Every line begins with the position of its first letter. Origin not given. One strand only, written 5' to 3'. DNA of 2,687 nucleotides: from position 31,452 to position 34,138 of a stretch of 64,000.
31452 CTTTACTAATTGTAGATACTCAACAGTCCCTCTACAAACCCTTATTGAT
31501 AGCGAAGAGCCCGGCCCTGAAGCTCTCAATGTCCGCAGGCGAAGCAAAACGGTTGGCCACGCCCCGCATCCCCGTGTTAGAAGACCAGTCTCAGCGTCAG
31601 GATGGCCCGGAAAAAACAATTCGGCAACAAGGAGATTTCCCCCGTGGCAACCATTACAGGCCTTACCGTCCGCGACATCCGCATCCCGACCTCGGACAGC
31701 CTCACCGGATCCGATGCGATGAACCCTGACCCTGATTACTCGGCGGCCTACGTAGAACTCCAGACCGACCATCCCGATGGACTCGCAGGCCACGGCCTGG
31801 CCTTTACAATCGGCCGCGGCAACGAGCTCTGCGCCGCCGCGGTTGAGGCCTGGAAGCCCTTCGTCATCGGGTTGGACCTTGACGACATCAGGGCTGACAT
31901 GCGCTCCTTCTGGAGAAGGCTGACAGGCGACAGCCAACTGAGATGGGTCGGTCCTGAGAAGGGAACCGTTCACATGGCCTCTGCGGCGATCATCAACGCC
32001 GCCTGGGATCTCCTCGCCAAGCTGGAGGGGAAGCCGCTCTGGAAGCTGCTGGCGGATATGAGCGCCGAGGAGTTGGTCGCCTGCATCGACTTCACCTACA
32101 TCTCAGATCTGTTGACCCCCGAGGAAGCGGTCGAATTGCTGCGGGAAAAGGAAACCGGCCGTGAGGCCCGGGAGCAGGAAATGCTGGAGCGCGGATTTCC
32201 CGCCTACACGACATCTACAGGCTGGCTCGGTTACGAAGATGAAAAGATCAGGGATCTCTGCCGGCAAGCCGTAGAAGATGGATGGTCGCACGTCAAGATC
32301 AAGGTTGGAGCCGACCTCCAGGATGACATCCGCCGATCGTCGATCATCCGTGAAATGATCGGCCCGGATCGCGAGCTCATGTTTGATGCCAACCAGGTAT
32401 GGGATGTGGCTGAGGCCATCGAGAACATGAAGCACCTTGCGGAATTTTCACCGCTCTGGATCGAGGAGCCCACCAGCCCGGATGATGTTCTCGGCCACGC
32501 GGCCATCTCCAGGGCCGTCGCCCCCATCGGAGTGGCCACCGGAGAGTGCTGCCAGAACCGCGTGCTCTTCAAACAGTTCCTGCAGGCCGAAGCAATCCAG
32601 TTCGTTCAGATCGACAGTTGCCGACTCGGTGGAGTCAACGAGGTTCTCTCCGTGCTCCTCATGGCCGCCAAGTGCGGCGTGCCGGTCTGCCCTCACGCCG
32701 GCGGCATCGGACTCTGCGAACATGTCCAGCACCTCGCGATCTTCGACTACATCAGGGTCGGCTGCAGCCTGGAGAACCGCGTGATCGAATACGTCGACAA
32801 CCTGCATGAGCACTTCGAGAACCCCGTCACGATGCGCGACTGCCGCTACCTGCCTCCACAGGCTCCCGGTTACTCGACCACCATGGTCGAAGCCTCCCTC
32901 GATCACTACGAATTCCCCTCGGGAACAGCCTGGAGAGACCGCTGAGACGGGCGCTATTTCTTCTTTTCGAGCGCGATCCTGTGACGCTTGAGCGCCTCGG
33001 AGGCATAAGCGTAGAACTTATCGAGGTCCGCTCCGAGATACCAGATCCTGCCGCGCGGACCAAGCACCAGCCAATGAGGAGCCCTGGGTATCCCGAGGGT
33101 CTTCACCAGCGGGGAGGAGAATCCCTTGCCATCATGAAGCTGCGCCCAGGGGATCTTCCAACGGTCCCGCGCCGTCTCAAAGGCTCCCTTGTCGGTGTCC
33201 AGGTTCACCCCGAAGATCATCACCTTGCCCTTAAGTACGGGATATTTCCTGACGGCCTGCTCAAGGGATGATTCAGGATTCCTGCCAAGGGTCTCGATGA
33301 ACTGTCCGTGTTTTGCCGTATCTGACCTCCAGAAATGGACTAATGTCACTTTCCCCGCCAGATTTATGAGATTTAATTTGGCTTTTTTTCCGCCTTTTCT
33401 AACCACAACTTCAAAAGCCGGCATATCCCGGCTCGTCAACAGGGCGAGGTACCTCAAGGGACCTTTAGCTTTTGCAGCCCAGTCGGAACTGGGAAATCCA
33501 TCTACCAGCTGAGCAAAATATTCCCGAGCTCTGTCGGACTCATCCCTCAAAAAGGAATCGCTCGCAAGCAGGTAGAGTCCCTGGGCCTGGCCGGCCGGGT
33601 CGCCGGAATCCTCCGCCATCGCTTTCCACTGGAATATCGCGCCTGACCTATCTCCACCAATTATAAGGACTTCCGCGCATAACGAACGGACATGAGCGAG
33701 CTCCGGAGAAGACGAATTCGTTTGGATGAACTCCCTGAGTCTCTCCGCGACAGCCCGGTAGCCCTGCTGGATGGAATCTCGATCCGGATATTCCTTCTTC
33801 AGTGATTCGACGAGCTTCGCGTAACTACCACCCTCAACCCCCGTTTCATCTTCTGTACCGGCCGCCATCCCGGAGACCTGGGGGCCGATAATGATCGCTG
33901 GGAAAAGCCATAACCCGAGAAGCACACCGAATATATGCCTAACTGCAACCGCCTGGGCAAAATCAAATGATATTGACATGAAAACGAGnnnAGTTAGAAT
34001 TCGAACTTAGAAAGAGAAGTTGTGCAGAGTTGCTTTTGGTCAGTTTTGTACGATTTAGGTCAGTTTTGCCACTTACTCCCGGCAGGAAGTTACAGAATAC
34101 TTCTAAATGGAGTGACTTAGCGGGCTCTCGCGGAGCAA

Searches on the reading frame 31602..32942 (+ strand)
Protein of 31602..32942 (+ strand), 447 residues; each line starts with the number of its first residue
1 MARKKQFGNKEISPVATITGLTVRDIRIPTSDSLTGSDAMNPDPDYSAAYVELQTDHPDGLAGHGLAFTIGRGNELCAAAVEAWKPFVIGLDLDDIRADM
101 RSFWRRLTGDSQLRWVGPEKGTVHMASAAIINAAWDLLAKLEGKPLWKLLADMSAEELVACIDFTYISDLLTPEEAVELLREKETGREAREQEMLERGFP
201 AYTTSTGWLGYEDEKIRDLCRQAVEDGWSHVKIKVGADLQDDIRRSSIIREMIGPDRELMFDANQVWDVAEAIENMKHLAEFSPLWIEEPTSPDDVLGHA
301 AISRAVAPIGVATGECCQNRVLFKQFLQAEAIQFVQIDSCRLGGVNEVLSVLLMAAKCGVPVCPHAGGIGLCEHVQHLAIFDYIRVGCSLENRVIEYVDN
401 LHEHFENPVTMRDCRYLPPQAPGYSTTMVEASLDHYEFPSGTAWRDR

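Call 43: search_protein_families(library=pfam, proteins=[window:31602-32942:+], max_evalue=0.001)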
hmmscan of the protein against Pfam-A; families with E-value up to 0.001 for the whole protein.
window:31602-32942:+ (447 aa): 3 families
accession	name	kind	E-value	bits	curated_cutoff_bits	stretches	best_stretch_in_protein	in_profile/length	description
PF13378.12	MR_MLE_C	-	2.5e-59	201.1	29.4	1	216-430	2-217/219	Enolase C-terminal domain-like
PF02746.21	MR_MLE_N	-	7.2e-10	39.5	22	1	48-150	26-116/117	Mandelate racemase / muconate lactonizing enzyme, N-terminal domain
PF07476.17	MAAL_C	-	0.00025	20.7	27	1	301-363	132-194/249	Methylaspartate ammonia-lyase C-terminus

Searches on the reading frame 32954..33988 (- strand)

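Call 43: search_protein_families(library=pfam, proteins=[window:32954-33988:-], max_evalue=0.001)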
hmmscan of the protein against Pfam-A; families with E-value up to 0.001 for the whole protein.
window:32954-33988:- (344 aa): 1 family
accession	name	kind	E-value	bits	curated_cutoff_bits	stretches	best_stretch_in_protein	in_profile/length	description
PF13905.12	Thioredoxin_8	-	4e-06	27.5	27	1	212-315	1-94/94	Thioredoxin-like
